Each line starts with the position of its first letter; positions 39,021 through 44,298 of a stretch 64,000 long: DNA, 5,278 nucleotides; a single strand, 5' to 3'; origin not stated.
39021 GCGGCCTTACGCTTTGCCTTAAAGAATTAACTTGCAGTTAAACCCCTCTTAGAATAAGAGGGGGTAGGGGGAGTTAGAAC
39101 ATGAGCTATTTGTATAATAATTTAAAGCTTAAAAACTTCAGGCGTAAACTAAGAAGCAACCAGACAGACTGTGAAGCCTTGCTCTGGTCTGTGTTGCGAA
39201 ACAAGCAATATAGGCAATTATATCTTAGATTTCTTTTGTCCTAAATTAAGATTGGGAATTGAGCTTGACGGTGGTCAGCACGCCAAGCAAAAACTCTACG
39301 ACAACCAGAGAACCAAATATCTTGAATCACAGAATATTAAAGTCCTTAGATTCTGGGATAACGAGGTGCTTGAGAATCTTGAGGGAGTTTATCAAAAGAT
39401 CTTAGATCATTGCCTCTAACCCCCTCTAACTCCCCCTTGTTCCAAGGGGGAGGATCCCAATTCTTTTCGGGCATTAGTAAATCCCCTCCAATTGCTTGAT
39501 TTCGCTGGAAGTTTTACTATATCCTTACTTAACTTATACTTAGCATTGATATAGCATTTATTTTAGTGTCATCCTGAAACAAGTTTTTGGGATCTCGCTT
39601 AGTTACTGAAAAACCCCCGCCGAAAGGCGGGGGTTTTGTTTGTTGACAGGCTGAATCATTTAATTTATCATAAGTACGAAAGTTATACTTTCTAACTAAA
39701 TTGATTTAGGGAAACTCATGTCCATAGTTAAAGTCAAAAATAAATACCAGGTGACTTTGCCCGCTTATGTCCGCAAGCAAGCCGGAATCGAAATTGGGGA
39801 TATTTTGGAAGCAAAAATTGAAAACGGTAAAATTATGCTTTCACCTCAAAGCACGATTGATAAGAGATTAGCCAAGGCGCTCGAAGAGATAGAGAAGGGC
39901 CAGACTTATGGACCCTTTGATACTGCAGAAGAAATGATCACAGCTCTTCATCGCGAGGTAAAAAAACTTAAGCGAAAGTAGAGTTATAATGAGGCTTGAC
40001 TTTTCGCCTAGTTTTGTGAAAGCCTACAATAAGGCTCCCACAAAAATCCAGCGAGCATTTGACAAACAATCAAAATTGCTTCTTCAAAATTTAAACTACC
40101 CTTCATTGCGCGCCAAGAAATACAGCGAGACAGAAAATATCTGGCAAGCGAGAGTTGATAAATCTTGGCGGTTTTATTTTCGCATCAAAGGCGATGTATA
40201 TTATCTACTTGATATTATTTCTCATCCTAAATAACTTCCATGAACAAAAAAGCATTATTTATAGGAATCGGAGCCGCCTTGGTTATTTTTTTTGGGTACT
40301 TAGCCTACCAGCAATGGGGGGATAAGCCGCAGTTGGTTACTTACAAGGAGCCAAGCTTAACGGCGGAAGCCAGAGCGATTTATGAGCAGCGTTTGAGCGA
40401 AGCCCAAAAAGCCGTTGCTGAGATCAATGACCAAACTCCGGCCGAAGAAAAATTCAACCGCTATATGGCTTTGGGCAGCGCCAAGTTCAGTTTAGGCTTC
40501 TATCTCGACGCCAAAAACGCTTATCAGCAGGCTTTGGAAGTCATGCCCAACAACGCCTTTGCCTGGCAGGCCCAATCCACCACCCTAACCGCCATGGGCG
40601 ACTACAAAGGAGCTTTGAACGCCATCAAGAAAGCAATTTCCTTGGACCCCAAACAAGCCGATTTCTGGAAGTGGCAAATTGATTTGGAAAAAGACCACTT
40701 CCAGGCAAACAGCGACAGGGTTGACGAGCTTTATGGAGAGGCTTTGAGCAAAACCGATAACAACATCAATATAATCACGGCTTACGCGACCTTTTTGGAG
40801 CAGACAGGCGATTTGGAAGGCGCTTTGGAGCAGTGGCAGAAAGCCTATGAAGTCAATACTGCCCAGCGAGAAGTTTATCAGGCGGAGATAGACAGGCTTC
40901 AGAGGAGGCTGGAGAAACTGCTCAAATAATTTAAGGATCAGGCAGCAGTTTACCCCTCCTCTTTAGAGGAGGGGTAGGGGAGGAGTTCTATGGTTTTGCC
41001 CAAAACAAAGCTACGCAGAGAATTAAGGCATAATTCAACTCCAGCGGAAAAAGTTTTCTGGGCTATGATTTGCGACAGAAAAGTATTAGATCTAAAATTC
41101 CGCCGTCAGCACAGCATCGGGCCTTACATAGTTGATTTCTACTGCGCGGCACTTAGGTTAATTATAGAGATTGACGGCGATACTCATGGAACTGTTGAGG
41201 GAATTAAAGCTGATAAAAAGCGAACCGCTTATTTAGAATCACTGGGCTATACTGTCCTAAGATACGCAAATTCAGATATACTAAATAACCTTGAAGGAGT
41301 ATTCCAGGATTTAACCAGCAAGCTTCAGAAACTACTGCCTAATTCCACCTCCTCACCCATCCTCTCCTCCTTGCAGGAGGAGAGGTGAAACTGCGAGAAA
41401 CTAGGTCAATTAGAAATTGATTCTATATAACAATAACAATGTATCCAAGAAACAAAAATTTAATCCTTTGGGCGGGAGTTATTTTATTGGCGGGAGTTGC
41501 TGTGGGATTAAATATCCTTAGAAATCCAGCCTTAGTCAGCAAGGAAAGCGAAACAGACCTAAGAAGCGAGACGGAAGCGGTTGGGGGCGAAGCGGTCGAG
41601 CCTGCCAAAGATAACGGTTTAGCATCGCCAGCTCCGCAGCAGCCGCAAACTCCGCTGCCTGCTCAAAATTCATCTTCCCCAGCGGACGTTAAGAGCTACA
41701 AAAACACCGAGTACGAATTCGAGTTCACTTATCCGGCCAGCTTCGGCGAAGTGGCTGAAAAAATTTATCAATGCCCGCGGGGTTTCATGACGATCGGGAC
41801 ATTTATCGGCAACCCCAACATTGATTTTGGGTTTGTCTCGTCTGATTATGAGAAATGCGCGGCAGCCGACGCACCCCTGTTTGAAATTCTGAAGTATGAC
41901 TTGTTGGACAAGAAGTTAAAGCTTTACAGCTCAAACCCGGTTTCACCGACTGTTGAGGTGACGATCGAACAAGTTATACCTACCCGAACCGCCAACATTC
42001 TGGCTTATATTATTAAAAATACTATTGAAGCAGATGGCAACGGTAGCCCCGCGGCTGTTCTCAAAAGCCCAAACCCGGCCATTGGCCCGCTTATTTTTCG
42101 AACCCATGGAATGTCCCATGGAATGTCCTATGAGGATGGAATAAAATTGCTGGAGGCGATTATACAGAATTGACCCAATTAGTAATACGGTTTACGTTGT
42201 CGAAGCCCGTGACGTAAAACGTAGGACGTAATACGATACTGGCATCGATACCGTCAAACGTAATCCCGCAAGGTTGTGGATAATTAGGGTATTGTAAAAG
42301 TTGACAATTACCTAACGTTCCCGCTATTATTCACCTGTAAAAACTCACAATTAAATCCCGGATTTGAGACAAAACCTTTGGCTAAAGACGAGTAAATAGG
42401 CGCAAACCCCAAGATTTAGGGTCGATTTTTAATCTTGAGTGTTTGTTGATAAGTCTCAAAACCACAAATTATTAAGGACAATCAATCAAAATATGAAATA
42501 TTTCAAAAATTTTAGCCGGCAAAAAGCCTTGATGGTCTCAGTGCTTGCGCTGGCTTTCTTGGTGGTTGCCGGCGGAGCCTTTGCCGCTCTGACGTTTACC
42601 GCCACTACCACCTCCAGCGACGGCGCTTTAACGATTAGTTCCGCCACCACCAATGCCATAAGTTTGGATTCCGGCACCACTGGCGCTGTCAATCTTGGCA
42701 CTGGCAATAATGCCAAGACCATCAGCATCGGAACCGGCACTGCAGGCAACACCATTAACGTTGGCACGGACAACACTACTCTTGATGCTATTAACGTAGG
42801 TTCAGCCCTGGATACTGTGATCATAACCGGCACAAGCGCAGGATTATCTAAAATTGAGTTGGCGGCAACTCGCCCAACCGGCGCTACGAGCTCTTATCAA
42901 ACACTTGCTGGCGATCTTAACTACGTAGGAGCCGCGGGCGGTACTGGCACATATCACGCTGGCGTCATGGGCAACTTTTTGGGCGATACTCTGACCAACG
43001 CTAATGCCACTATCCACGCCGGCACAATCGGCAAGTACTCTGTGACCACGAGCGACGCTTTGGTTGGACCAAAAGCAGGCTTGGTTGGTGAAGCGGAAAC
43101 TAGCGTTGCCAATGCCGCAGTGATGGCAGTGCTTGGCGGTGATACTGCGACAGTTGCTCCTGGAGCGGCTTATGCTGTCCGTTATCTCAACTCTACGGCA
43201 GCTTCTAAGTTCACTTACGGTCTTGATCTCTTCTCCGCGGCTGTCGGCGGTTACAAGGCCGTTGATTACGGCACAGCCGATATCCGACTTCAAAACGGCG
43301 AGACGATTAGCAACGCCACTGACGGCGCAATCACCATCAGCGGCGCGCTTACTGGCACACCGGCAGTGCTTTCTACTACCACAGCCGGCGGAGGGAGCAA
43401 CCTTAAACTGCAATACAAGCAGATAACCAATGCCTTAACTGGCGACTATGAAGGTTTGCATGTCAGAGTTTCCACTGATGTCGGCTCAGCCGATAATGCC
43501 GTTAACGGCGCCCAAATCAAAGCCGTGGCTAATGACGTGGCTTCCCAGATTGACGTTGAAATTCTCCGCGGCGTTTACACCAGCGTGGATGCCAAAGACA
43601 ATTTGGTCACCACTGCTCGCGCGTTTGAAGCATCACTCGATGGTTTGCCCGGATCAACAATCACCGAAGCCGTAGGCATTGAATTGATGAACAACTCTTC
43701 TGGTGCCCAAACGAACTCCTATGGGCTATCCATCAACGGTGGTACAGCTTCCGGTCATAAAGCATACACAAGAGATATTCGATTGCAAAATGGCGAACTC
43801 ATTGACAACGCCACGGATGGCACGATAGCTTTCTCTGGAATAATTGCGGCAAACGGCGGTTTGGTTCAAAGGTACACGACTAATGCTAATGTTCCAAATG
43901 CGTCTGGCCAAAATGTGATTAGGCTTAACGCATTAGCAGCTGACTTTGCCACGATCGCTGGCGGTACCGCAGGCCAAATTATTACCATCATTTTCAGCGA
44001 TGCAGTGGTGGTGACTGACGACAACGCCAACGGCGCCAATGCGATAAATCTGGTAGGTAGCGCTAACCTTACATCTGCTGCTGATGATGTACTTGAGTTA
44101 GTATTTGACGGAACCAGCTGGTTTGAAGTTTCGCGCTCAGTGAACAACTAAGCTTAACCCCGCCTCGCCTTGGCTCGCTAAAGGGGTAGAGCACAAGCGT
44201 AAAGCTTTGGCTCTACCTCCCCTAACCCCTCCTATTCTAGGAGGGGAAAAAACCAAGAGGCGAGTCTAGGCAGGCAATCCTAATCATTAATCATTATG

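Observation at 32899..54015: Novel ~45-aa tandem module shared by three giant surface proteins and one small secreted protein; paralogous C-terminal blocks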

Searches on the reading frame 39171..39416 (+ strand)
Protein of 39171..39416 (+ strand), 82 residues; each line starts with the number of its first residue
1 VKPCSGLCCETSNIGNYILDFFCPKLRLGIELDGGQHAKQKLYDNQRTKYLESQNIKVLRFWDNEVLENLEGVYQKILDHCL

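Call 91: search_protein_families(library=pfam, proteins=[window:39171-39416:+], max_evalue=0.001)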
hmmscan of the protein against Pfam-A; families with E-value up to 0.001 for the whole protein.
window:39171-39416:+ (82 aa): 2 families
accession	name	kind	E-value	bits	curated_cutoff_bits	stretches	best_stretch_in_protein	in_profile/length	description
PF04480.18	DUF559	-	6e-23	81.2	20.6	1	13-80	40-107/109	Protein of unknown function (DUF559)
PF18741.7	MTES_1575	-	1.5e-05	25.4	38.2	1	14-79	22-94/96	REase_MTES_1575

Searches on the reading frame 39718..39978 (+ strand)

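Call 91: search_protein_families(library=pfam, proteins=[window:39718-39978:+], max_evalue=0.001)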
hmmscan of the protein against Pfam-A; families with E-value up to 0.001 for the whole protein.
window:39718-39978:+ (87 aa): 1 family
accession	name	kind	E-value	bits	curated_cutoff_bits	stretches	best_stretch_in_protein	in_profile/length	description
PF04014.23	MazE_antitoxin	-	8.3e-13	48.5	24.7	1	3-46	1-45/48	Antidote-toxin recognition MazE, bacterial antitoxin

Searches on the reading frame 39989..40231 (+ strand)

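Call 91: search_protein_families(library=pfam, proteins=[window:39989-40231:+], max_evalue=0.001)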
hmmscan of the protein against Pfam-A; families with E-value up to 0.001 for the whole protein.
window:39989-40231:+ (81 aa): 1 family
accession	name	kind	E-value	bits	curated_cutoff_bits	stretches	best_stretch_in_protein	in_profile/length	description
PF24732.2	ParE_like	-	0.00028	21.3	24.4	1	29-79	12-62/67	ParE-like toxin domain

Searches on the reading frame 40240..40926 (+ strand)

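Call 19: search_protein_families(library=pfam, proteins=[window:40240-40926:+], max_evalue=0.01)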
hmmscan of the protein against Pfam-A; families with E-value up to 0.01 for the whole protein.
window:40240-40926:+ (229 aa): 12 families
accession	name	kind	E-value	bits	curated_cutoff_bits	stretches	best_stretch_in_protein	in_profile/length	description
PF13414.12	TPR_11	-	1.8e-12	47.1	26.8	1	116-143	4-31/42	TPR repeat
PF07719.23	TPR_2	-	4.1e-12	45.7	27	2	106-138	1-33/34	Tetratricopeptide repeat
PF13428.12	TPR_14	-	5.3e-12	45.6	23.5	1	108-148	3-43/44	Tetratricopeptide repeat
PF13431.12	TPR_17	-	3.2e-10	39.9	24.4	1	94-126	1-33/34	Tetratricopeptide repeat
PF00515.34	TPR_1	-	7.7e-10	38.6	27.8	1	116-138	11-33/34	Tetratricopeptide repeat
PF23914.1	TPR_CcmH_CycH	-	5.3e-08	33.3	42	1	98-207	42-152/158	Cytochrome c-type biogenesis protein H TPR domain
PF13424.12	TPR_12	-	2.9e-07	31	30.1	1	76-136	7-75/77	Tetratricopeptide repeat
PF13181.12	TPR_8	-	3.3e-07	30.4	25.7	1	108-138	3-33/34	Tetratricopeptide repeat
PF14559.12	TPR_19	-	4.2e-07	30.6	25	1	88-143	7-62/68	Tetratricopeptide repeat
PF13432.12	TPR_16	-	3.5e-06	27.8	32.7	0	77-106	2-31/65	Tetratricopeptide repeat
PF13374.12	TPR_10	-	0.0045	17.4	27.5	0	114-134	10-30/42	Tetratricopeptide repeat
PF23240.1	HAT_PRP39_N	-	0.0054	17.3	27.7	0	95-204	3-112/168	PRP39 N-terminal HAT repeat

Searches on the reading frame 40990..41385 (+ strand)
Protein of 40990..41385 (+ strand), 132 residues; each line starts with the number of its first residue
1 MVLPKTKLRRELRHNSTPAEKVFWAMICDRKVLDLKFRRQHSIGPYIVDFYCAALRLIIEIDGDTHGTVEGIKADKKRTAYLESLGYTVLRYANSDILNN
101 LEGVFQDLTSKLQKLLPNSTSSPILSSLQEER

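Call 19: search_protein_families(library=pfam, proteins=[window:40990-41385:+], max_evalue=0.01)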
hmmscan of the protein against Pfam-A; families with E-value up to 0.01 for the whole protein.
window:40990-41385:+ (132 aa): 2 families
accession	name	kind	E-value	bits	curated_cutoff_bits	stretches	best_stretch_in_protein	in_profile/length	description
PF04480.18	DUF559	-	5.9e-33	113.4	20.6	1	7-112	5-108/109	Protein of unknown function (DUF559)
PF18741.7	MTES_1575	-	9.2e-08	32.5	38.2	1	35-112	14-96/96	REase_MTES_1575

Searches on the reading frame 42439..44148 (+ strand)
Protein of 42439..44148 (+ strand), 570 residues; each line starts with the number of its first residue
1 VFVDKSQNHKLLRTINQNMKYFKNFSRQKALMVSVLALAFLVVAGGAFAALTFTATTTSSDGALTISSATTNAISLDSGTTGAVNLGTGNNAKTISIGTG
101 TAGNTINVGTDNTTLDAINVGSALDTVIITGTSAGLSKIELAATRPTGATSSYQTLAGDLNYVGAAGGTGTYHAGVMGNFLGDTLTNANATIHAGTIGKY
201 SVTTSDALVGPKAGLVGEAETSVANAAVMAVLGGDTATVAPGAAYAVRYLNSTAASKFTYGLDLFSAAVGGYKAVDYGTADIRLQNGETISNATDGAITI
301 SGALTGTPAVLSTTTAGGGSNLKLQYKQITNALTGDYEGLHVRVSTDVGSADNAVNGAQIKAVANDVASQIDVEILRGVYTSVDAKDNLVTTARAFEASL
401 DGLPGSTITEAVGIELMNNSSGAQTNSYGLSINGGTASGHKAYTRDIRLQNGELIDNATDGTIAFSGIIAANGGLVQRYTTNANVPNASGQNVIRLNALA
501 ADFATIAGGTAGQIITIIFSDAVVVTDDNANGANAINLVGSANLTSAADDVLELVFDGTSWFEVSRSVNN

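Call 19: search_protein_families(library=pfam, proteins=[window:42439-44148:+], max_evalue=0.01)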
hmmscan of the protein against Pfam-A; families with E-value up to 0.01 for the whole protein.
window:42439-44148:+ (570 aa): 1 family
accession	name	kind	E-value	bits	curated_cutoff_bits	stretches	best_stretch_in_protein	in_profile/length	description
PF25692.1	Phage_depo_C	-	0.0014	19.4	25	1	480-561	4-89/90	Phage depolymerase C-terminal beta sandwich domain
